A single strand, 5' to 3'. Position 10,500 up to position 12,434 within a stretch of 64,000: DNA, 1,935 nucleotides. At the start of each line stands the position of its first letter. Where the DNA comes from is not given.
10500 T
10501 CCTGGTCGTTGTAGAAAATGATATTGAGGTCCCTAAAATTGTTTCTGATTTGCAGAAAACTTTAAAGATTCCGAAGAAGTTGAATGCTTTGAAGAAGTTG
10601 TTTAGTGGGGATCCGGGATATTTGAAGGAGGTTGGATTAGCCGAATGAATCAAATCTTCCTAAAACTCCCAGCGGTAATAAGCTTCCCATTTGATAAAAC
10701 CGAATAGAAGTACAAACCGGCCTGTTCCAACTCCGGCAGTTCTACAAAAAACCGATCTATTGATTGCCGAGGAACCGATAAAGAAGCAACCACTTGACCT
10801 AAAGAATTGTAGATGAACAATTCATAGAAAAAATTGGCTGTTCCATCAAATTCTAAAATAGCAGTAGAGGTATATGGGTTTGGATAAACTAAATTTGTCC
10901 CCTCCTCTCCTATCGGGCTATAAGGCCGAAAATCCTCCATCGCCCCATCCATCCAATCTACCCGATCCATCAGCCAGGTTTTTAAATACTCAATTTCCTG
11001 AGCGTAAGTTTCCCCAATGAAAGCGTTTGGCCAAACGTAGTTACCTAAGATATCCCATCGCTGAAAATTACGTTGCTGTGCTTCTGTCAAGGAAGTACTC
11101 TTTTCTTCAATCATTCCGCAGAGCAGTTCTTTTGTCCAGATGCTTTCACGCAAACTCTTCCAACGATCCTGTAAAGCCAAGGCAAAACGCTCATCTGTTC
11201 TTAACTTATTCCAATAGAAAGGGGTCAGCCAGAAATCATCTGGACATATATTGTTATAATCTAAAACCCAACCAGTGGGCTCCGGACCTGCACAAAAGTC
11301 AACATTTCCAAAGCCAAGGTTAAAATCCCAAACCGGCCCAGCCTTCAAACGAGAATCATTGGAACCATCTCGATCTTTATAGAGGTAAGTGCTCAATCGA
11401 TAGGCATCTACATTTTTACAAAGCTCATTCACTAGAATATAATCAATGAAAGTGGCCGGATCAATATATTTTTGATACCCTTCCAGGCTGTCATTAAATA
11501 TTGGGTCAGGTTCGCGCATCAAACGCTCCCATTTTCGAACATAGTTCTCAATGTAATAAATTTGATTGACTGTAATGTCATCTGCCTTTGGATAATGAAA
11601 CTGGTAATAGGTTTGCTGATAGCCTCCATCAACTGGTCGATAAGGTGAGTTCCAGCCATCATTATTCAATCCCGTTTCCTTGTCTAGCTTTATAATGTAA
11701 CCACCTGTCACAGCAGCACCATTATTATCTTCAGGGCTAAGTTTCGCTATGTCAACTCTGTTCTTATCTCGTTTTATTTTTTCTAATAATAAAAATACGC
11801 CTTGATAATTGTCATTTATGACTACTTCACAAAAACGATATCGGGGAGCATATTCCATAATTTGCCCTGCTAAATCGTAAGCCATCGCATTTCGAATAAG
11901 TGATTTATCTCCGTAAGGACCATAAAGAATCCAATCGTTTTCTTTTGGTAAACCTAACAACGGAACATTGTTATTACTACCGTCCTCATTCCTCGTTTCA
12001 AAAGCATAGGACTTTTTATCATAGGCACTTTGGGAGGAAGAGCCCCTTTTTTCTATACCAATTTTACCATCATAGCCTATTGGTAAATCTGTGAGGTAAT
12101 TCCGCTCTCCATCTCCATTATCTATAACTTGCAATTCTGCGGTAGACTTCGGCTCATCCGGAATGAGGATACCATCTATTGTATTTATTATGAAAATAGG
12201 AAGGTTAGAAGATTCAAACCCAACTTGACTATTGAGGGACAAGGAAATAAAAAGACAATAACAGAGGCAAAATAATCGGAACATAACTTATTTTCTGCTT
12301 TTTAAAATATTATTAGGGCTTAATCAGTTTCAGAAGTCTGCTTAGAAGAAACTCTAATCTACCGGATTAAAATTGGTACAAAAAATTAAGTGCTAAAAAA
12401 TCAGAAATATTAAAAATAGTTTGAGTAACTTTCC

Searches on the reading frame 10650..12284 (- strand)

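Call 40: search_protein_families(library=pfam, proteins=[window:10650-12284:-], max_evalue=0.001)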
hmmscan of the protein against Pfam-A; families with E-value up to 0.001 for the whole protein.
window:10650-12284:- (544 aa): 2 families
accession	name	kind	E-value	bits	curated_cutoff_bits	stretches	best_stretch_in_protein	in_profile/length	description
PF08757.17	CotH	-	1.4e-52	179.6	23.8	1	77-445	1-322/322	CotH kinase protein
PF18962.6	Por_Secre_tail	-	0.00036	21.2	27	0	466-534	1-67/75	Secretion system C-terminal sorting domain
